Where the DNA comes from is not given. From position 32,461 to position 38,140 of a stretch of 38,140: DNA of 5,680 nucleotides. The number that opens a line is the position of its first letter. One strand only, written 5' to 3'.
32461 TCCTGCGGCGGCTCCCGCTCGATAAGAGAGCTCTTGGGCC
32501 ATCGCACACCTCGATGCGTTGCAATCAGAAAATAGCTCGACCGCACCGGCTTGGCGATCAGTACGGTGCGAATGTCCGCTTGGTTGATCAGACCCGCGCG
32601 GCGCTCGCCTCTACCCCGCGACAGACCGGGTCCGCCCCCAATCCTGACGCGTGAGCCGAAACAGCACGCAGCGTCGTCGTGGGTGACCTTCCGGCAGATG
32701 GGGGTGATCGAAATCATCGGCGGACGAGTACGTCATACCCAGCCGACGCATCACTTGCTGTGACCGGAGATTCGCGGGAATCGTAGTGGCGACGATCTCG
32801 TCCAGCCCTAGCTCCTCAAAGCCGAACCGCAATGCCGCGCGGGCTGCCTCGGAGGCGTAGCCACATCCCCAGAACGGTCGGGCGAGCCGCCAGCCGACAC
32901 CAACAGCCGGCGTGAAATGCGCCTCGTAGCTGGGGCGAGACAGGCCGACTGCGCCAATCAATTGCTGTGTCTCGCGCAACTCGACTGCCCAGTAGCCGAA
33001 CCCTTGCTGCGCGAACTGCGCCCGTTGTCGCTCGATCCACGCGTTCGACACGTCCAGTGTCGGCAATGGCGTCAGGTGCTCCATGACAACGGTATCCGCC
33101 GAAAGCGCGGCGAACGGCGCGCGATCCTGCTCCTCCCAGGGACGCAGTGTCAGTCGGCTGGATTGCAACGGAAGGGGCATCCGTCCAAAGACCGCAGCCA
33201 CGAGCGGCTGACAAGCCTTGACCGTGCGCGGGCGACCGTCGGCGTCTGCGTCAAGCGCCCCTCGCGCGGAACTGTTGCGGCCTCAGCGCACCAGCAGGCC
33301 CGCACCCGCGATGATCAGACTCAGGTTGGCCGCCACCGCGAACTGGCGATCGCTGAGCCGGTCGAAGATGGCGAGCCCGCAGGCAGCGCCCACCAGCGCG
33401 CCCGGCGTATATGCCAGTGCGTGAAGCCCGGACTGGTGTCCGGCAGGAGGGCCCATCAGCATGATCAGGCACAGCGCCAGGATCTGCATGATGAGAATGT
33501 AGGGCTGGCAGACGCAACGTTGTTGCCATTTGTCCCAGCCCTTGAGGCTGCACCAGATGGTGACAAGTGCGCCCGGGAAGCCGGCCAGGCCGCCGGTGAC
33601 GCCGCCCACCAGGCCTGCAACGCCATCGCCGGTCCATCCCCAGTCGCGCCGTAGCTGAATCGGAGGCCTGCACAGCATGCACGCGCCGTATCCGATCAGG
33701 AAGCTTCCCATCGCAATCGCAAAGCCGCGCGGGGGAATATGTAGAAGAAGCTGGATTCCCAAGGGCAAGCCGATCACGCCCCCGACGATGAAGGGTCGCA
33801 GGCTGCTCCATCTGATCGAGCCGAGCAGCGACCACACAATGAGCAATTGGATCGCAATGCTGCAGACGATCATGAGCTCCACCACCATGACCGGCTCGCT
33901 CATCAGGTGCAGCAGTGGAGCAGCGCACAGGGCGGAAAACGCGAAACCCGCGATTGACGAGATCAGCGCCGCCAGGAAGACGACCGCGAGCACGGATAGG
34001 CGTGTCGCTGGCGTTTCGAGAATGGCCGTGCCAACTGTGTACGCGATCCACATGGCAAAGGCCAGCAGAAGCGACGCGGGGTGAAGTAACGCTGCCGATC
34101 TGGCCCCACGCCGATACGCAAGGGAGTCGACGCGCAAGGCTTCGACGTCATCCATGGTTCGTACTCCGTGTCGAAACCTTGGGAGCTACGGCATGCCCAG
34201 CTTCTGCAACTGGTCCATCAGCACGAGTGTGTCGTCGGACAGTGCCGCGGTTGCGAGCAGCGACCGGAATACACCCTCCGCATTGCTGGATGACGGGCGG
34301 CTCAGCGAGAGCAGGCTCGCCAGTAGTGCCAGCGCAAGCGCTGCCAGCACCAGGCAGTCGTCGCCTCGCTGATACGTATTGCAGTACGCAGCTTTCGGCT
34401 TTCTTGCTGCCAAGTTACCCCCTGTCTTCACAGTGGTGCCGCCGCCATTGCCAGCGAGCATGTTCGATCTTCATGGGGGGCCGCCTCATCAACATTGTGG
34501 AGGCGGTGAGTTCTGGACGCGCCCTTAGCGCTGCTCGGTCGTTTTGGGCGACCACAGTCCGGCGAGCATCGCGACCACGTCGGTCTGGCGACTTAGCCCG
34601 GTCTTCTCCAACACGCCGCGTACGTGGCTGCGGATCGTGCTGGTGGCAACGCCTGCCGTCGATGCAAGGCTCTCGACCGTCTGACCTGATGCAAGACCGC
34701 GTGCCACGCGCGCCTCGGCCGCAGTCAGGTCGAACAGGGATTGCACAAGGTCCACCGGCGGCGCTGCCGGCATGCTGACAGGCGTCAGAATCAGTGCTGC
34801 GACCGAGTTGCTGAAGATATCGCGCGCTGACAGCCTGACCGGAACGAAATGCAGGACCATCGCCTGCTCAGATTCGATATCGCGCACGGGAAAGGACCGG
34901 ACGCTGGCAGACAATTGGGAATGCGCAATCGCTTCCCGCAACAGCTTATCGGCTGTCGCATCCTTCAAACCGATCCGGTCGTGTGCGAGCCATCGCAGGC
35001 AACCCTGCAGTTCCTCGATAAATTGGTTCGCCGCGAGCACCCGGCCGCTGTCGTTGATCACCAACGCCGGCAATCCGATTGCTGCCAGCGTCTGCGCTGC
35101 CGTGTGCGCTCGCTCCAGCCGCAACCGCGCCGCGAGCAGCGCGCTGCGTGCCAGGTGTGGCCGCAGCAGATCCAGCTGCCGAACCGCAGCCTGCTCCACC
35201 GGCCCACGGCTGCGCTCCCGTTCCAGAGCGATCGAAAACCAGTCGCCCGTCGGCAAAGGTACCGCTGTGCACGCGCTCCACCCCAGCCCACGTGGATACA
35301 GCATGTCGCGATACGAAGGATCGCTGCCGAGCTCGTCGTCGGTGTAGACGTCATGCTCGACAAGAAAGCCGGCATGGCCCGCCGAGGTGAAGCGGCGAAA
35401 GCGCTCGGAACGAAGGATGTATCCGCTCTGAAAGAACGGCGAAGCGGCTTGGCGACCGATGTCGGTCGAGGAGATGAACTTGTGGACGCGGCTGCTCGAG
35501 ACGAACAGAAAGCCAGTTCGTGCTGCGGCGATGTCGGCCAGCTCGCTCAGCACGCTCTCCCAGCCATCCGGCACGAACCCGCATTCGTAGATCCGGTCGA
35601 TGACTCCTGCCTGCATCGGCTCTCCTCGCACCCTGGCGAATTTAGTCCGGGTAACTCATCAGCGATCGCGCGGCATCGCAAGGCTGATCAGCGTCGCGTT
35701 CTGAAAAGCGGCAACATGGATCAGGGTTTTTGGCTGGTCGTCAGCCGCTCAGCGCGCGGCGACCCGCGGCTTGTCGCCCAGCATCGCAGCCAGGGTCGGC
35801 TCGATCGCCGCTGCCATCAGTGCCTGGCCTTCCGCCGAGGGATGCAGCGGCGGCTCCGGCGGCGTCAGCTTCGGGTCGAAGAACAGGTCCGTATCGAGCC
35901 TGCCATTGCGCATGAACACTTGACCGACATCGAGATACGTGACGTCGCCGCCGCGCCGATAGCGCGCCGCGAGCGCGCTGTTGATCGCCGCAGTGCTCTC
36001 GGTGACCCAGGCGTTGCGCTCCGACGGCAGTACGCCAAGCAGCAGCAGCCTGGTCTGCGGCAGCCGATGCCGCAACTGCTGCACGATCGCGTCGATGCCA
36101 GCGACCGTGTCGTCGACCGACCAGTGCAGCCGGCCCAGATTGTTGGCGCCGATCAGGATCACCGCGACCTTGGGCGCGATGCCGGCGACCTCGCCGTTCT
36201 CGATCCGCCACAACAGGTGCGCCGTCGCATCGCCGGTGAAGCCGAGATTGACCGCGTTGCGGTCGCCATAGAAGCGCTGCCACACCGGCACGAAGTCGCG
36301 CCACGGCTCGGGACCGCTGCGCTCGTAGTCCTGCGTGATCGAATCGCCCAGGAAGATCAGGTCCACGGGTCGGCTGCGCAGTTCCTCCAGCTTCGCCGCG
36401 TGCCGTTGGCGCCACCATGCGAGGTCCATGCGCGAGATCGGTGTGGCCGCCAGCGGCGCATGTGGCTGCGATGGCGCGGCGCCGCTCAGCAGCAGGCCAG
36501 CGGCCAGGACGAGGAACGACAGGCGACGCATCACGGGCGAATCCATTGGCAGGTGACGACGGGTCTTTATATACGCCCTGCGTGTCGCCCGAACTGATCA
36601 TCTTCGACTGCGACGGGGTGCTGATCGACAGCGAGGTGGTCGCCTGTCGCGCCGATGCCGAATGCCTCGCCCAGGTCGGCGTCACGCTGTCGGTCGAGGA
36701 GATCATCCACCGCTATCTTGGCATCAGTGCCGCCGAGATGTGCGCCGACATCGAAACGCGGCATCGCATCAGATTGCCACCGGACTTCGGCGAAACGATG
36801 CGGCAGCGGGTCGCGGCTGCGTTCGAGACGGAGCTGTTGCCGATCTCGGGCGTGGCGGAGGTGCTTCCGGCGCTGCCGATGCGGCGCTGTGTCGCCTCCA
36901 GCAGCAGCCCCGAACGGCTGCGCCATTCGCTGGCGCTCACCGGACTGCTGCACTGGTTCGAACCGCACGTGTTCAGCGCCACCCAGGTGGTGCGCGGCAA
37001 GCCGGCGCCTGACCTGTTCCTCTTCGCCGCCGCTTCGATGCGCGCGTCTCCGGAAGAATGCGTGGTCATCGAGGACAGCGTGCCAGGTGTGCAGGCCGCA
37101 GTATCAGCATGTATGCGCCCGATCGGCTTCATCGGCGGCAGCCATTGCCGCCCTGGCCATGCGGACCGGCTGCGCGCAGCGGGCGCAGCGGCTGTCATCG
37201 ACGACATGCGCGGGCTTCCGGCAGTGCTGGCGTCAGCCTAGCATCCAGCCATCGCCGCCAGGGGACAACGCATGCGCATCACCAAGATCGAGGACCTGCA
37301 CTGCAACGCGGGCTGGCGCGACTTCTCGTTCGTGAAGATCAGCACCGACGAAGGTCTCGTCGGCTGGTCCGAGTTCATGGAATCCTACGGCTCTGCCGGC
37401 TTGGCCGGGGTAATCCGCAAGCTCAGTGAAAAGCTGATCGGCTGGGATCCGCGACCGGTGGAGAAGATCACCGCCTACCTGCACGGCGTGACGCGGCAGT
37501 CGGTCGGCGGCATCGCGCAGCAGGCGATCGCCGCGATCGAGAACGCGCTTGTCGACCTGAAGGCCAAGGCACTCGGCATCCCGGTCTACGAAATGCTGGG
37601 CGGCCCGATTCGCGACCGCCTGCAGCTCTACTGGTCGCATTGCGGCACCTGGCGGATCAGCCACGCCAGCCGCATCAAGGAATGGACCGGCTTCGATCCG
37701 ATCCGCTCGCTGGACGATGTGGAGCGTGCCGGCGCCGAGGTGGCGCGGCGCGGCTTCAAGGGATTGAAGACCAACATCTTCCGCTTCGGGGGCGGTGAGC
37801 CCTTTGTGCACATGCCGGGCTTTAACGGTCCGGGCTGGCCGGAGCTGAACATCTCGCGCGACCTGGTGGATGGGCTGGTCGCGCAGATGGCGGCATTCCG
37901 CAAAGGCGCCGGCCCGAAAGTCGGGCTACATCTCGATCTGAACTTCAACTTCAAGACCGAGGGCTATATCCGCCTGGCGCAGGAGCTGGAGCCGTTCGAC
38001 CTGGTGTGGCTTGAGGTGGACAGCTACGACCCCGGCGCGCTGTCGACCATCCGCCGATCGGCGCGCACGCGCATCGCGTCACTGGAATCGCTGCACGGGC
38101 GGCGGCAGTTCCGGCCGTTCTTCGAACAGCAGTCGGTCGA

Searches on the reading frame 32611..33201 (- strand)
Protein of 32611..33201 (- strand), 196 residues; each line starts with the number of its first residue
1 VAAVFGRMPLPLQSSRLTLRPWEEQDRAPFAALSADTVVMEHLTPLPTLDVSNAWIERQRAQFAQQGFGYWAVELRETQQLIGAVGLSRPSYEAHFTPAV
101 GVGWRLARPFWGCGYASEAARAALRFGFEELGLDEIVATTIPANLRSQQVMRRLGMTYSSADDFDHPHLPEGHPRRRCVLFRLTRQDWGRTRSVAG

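Call 80: search_protein_families(library=pfam, proteins=[window:32611-33201:-], max_evalue=0.0001)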
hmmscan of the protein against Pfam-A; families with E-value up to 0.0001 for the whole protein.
window:32611-33201:- (196 aa): 2 families
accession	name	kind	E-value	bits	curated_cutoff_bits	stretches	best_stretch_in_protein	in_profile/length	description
PF13302.13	Acetyltransf_3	-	1.5e-36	126.5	25.4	1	16-157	1-138/138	Acetyltransferase (GNAT) domain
PF00583.31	Acetyltransf_1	-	4.2e-09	37.1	20.7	1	56-156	21-116/116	Acetyltransferase (GNAT) family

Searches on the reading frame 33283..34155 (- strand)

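Call 80: search_protein_families(library=pfam, proteins=[window:33283-34155:-], max_evalue=0.0001)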
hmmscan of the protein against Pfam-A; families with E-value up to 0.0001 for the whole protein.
window:33283-34155:- (290 aa): 1 family
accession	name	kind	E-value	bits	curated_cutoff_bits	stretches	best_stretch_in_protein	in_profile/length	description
PF01925.25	TauE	-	1.5e-21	77.6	32.6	1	56-285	2-235/237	Sulfite exporter TauE/SafE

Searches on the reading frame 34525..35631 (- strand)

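Call 80: search_protein_families(library=pfam, proteins=[window:34525-35631:-], max_evalue=0.0001)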
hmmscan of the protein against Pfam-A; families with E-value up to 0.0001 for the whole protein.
window:34525-35631:- (368 aa): 1 family
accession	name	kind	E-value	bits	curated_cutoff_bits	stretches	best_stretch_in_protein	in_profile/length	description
PF00196.25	GerE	-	2.7e-05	24.2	23.5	1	302-355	3-56/57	Bacterial regulatory proteins, luxR family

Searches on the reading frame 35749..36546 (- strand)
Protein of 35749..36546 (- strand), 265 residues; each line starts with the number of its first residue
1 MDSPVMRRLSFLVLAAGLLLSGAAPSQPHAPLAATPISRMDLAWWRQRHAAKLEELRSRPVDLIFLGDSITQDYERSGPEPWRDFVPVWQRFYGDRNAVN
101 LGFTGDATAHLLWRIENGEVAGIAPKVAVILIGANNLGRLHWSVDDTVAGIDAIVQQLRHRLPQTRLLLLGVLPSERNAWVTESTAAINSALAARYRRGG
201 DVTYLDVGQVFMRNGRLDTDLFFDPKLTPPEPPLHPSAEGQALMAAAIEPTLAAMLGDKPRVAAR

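Call 80: search_protein_families(library=pfam, proteins=[window:35749-36546:-], max_evalue=0.0001)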
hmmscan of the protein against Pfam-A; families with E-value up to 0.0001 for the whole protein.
window:35749-36546:- (265 aa): 2 families
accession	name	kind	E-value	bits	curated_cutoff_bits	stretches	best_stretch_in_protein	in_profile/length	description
PF13472.12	Lipase_GDSL_2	-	4.7e-28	99.3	32.9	1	65-243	1-178/178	GDSL-like Lipase/Acylhydrolase family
PF00657.28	Lipase_GDSL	-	5.6e-09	36.9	23.6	1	64-248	2-208/208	GDSL-like Lipase/Acylhydrolase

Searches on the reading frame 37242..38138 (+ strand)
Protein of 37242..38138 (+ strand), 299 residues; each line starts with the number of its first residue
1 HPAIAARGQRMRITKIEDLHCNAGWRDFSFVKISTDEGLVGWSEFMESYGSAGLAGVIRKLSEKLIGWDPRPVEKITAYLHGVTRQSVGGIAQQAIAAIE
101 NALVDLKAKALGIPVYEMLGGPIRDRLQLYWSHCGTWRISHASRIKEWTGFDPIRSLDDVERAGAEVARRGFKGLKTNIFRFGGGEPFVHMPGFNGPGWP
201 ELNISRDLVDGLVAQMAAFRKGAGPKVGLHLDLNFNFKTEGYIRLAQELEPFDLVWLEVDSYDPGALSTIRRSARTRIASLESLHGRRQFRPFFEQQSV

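Call 80: search_protein_families(library=pfam, proteins=[window:37242-38138:+], max_evalue=0.0001)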
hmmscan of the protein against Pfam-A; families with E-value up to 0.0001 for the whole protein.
window:37242-38138:+ (299 aa): 2 families
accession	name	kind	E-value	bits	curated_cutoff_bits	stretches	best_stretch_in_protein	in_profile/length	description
PF13378.12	MR_MLE_C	-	1.2e-14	55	29.4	1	161-299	4-120/219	Enolase C-terminal domain-like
PF02746.21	MR_MLE_N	-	3.4e-14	53.5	22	1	28-120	28-117/117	Mandelate racemase / muconate lactonizing enzyme, N-terminal domain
